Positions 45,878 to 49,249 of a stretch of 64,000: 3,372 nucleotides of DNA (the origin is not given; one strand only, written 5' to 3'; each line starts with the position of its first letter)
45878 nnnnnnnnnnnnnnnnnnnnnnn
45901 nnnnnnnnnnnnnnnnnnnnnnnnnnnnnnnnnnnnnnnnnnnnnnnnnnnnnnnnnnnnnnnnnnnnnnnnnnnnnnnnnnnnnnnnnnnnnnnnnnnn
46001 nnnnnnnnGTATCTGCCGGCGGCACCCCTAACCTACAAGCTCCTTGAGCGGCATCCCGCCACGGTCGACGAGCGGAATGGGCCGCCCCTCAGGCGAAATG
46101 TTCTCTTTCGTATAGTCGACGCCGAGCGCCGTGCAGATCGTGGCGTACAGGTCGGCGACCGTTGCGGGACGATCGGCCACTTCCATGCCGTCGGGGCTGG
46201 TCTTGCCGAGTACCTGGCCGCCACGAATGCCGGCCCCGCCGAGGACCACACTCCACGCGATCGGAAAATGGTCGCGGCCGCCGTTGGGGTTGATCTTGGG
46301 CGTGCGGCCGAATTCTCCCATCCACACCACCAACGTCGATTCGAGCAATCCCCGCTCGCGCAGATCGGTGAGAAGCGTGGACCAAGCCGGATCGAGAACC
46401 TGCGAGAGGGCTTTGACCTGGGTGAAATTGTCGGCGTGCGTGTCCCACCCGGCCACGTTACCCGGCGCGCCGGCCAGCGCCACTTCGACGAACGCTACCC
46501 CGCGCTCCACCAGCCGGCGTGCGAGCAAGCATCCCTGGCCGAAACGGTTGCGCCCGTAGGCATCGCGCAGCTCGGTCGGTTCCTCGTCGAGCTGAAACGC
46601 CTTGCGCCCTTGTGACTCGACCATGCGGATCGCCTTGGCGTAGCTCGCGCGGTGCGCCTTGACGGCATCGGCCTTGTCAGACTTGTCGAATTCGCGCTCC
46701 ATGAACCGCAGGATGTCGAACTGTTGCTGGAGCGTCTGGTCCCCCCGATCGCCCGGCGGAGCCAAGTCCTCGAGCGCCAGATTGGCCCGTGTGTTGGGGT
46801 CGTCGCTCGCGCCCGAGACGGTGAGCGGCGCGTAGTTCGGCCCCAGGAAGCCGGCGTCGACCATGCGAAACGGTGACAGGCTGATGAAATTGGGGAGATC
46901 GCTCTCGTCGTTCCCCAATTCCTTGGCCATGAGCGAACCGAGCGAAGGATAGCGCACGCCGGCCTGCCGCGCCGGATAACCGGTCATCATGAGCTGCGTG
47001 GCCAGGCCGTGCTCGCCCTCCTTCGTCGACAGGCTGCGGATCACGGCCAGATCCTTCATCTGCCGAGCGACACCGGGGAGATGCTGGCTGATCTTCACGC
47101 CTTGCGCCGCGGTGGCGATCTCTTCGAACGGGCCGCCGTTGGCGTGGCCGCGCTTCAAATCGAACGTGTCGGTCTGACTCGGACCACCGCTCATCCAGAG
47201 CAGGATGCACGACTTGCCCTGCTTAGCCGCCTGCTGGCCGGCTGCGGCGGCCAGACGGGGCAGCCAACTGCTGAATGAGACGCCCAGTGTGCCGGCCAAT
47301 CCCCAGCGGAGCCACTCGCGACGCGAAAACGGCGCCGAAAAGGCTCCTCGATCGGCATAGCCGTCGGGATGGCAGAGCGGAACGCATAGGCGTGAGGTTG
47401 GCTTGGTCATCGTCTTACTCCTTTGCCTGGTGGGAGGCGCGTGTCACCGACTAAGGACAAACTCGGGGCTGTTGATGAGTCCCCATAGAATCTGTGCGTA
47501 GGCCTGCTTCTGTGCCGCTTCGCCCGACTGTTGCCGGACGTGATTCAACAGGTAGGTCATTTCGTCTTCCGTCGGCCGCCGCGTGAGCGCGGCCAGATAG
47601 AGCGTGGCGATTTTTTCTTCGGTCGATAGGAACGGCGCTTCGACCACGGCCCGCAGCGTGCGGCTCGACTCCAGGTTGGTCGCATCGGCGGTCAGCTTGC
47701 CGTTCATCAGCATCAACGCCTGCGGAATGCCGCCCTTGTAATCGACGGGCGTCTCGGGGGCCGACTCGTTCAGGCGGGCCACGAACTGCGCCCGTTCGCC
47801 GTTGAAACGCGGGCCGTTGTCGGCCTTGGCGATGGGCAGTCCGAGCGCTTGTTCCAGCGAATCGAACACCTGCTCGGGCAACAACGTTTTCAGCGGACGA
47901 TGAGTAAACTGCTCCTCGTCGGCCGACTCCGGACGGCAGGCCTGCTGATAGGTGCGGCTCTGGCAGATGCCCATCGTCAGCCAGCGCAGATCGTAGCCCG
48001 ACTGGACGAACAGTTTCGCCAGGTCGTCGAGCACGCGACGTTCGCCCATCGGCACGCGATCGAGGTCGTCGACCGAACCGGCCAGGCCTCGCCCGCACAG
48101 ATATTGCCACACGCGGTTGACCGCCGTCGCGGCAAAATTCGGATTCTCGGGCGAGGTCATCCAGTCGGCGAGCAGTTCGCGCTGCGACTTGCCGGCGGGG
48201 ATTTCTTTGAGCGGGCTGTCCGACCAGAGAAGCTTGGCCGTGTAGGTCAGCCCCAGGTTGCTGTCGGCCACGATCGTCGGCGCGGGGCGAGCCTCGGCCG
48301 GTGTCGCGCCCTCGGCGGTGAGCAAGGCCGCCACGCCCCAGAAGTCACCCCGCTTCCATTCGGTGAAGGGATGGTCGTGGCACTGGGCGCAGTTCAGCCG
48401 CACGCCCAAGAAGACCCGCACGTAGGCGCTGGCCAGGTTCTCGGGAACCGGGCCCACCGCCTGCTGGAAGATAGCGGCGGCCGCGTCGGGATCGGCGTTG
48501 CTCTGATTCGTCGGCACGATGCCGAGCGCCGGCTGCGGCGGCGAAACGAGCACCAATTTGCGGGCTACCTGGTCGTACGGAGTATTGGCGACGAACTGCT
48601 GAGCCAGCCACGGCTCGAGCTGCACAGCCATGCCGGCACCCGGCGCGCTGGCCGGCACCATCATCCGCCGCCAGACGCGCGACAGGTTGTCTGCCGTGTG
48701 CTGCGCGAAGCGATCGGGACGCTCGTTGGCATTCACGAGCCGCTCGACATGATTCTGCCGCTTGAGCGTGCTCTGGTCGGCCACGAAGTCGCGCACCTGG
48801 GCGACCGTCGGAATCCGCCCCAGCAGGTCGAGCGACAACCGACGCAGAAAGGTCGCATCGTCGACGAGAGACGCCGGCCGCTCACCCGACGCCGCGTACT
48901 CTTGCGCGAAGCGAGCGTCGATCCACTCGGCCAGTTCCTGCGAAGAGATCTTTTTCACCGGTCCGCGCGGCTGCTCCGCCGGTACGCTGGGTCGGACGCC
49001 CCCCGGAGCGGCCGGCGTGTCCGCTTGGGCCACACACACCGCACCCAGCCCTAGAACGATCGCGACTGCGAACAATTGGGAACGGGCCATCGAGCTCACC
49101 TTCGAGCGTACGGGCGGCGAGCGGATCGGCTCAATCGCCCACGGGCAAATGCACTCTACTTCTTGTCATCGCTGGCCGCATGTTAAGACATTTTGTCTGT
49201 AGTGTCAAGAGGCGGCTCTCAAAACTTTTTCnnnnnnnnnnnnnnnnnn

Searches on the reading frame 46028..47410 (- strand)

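Call 26: search_protein_families(library=pfam, proteins=[window:46028-47410:-], max_evalue=0.001)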
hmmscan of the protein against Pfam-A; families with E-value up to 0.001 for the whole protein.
window:46028-47410:- (460 aa): 1 family
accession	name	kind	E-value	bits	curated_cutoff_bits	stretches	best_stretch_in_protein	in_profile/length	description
PF07394.17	DUF1501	-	3.7e-107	359.3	27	1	66-458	2-389/390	Protein of unknown function (DUF1501)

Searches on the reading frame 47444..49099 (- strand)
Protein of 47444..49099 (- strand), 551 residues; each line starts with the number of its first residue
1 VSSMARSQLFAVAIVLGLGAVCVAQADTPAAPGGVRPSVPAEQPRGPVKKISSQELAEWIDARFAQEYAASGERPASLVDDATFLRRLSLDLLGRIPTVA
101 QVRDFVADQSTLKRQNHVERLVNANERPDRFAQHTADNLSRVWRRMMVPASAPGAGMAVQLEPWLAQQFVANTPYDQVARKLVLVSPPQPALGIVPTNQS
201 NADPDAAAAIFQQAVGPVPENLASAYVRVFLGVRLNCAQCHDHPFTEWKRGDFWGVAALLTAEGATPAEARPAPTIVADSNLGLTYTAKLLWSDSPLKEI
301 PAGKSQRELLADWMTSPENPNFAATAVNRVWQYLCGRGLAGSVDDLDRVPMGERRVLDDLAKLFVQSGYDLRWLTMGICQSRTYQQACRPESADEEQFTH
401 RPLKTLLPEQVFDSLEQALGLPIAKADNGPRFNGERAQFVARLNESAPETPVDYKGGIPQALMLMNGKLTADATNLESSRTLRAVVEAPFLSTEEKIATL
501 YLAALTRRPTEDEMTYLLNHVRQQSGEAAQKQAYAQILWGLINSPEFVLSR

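Call 26: search_protein_families(library=pfam, proteins=[window:47444-49099:-], max_evalue=0.001)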
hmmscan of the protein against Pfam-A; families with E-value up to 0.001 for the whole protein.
window:47444-49099:- (551 aa): 2 families
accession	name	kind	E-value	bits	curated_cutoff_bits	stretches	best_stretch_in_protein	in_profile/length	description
PF07583.16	PSCyt2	-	1.4e-35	123.6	29.8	1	60-261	2-205/209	Protein of unknown function (DUF1549)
PF07587.16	PSD1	-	1.2e-30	107.2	28.5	2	307-423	2-126/244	Protein of unknown function (DUF1553)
